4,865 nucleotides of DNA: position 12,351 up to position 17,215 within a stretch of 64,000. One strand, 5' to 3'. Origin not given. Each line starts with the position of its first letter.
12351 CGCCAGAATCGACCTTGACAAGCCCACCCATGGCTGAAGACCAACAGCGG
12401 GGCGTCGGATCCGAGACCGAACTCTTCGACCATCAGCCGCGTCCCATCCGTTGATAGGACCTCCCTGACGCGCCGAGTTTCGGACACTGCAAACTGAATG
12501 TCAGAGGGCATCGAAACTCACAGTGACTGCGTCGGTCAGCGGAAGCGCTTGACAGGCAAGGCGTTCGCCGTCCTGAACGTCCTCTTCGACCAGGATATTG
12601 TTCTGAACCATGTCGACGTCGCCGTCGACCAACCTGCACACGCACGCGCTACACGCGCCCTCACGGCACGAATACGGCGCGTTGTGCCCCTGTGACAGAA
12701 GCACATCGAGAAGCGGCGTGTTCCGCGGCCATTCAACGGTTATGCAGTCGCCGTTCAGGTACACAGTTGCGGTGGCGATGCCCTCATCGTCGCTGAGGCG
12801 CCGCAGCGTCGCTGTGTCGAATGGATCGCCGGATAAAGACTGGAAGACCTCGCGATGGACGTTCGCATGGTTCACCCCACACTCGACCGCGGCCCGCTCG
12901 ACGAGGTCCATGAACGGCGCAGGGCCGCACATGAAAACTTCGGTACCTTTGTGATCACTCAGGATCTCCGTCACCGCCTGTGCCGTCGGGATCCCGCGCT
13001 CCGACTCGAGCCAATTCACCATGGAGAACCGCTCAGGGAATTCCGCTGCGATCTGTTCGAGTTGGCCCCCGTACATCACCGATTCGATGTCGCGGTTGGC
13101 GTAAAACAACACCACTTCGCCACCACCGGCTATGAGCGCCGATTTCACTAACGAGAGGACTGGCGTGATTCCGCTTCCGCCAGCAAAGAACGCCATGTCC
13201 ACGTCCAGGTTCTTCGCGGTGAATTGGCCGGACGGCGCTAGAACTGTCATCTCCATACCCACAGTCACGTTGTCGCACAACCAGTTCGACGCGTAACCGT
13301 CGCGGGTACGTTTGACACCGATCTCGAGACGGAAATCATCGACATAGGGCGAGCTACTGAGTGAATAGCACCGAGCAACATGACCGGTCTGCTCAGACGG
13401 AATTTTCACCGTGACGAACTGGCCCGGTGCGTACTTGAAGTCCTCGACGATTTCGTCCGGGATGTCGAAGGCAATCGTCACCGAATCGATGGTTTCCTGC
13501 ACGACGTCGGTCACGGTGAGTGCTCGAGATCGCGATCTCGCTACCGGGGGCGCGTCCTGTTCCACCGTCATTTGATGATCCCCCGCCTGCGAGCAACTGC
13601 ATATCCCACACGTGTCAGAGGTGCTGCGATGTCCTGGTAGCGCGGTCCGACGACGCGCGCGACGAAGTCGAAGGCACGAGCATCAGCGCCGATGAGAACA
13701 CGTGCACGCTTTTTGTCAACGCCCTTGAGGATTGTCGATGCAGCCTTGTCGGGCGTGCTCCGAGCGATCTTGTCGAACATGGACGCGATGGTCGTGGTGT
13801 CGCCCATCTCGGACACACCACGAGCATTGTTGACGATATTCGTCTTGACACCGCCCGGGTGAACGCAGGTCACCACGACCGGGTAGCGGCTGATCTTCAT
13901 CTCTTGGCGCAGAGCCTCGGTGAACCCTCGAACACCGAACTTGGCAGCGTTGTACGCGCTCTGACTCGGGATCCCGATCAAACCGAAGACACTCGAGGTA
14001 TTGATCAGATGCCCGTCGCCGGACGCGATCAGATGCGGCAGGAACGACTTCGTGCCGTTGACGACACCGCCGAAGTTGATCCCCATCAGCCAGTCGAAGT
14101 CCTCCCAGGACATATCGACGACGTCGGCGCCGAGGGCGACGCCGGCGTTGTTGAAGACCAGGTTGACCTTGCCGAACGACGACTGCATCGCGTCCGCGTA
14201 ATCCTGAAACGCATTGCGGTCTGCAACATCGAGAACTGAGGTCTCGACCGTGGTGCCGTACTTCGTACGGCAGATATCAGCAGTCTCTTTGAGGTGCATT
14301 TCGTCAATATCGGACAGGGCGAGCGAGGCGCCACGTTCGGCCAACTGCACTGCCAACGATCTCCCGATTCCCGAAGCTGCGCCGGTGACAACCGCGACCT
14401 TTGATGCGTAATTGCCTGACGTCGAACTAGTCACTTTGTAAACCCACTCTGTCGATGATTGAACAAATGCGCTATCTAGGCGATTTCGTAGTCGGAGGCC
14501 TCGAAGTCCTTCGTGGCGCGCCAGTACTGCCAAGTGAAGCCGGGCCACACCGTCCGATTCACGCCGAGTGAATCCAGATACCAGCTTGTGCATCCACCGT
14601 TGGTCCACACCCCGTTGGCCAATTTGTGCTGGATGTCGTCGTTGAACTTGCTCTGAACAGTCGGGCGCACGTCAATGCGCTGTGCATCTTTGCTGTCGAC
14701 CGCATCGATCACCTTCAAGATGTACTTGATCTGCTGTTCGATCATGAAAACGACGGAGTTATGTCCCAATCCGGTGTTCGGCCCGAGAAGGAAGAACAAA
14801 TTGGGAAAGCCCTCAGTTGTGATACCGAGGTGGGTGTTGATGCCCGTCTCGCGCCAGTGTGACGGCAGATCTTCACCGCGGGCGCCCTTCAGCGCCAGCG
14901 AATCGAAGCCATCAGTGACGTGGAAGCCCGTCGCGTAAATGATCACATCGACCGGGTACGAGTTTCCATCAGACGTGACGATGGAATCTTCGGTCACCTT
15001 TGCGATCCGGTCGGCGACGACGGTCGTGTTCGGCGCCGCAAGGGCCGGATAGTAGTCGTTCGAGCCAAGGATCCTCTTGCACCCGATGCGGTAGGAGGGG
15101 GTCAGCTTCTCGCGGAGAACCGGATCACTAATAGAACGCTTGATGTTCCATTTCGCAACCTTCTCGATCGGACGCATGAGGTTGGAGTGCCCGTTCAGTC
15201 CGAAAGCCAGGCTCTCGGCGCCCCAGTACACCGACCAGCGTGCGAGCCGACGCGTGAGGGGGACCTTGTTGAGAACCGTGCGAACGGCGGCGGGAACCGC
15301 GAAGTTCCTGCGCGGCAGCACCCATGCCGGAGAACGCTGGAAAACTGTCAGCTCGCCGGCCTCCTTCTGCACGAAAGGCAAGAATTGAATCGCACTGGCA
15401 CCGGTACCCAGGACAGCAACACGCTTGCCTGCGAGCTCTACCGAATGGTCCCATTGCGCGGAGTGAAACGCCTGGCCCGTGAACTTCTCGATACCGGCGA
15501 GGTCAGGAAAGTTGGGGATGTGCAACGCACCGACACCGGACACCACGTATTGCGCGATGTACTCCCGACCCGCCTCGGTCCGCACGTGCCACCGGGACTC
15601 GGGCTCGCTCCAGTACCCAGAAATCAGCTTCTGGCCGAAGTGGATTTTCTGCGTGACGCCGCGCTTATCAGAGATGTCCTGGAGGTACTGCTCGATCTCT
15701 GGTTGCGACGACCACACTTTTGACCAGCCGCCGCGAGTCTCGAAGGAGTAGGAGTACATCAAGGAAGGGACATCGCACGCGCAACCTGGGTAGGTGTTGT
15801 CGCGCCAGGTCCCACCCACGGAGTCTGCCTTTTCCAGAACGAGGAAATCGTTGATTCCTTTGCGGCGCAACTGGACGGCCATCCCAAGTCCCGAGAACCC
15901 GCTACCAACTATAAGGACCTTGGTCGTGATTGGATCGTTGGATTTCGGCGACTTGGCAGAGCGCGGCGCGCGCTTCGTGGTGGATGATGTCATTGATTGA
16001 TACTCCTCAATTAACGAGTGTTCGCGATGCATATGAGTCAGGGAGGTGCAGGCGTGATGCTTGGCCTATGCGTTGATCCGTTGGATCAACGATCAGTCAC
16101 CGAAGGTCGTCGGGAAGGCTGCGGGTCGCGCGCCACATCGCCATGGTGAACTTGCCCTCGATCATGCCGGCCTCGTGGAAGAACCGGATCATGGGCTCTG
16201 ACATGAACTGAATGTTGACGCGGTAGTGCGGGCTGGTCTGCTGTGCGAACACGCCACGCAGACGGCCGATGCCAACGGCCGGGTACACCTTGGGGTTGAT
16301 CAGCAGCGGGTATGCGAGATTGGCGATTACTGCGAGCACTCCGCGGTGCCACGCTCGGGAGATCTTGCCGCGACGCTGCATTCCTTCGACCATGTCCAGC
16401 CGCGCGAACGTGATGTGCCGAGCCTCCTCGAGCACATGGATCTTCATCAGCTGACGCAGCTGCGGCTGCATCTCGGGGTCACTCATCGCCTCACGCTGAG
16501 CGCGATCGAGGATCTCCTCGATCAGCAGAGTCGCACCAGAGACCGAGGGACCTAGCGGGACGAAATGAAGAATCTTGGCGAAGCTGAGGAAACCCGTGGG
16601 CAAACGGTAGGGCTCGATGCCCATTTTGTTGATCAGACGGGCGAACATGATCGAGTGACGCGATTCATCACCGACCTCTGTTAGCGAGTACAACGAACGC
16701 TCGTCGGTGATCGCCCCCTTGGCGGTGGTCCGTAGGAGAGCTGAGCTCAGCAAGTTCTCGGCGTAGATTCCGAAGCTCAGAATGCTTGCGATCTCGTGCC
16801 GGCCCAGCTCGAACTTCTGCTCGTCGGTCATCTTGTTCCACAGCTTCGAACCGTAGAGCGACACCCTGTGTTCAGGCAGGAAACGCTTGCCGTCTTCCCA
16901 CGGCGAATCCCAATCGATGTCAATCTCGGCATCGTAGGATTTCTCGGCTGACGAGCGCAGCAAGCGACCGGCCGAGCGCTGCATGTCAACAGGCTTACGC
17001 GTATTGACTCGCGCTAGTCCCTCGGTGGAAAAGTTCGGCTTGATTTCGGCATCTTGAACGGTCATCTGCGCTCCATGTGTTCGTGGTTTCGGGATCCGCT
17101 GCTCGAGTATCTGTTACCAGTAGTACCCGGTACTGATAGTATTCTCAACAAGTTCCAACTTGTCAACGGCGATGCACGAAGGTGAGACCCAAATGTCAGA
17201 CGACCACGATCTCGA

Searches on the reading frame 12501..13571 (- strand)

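Call 96: search_protein_families(library=pfam, proteins=[window:12501-13571:-], max_evalue=0.001)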
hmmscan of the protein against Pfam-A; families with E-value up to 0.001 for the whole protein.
window:12501-13571:- (356 aa): 3 families
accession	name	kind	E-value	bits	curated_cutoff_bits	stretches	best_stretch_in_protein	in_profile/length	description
PF00111.32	Fer2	-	1.3e-15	57.5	21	1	271-344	2-76/77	2Fe-2S iron-sulfur cluster binding domain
PF00175.26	NAD_binding_1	-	2.2e-12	48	22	1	129-225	2-108/109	Oxidoreductase NAD-binding domain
PF22290.1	DmmA-like_N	-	0.00034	21.5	33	1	129-238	24-124/124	Dimethylamine monooxygenase subunit DmmA-like, N-terminal domain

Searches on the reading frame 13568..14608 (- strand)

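Call 96: search_protein_families(library=pfam, proteins=[window:13568-14608:-], max_evalue=0.001)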
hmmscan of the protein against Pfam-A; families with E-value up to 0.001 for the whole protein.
window:13568-14608:- (346 aa): 3 families
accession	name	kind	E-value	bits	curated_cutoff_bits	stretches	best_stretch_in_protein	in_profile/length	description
PF00106.31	adh_short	-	3.9e-48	163.9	26.6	1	70-262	1-190/195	short chain dehydrogenase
PF13561.12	adh_short_C2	-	6.1e-36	124.6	27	1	76-290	1-210/236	Enoyl-(Acyl carrier protein) reductase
PF08659.16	KR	-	1.1e-14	55.1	22.6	1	73-235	4-165/180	KR domain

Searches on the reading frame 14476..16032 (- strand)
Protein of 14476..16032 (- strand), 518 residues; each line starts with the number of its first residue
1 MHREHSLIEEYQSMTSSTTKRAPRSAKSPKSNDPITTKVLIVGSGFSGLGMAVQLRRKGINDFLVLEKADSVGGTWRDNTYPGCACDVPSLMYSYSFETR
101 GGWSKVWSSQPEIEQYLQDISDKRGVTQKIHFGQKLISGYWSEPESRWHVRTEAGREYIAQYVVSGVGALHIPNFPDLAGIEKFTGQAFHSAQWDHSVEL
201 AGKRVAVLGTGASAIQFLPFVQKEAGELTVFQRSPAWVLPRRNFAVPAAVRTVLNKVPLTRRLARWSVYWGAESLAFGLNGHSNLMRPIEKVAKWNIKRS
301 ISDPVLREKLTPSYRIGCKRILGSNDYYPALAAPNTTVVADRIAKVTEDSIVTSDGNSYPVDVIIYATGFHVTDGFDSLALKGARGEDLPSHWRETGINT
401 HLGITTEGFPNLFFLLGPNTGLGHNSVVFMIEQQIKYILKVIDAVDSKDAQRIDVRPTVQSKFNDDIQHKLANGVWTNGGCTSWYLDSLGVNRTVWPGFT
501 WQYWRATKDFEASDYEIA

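Call 96: search_protein_families(library=pfam, proteins=[window:14476-16032:-], max_evalue=0.001)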
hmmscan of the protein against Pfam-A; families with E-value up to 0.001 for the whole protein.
window:14476-16032:- (518 aa): 7 families
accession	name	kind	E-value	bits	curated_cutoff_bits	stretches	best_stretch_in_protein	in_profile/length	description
PF00743.25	FMO-like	-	2.5e-15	56.4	22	1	38-241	3-222/532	Flavin-binding monooxygenase-like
PF13738.12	Pyr_redox_3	-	5.9e-15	55.7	30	1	40-237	1-199/305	Pyridine nucleotide-disulphide oxidoreductase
PF13450.12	NAD_binding_8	-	5.9e-11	42.9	21.9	1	41-90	1-49/68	NAD(P)-binding Rossmann-like domain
PF07992.20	Pyr_redox_2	-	1.5e-08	34.8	26.1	1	38-235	2-175/291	Pyridine nucleotide-disulphide oxidoreductase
PF13434.12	Lys_Orn_oxgnase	-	3.3e-06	26.9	21.3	1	112-225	96-211/339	L-lysine 6-monooxygenase/L-ornithine 5-monooxygenase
PF01266.30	DAO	-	5.3e-06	26.6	27.9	1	38-80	1-43/353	FAD dependent oxidoreductase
PF00070.33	Pyr_redox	-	0.00023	22.1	22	0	38-71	1-33/82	Pyridine nucleotide-disulphide oxidoreductase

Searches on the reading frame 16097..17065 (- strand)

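Call 96: search_protein_families(library=pfam, proteins=[window:16097-17065:-], max_evalue=0.001)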
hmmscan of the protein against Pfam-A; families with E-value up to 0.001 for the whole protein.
window:16097-17065:- (322 aa): 1 family
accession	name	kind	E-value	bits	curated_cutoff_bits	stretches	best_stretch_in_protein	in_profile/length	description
PF11583.14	AurF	-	4e-72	243.2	29.6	1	29-300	5-282/282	P-aminobenzoate N-oxygenase AurF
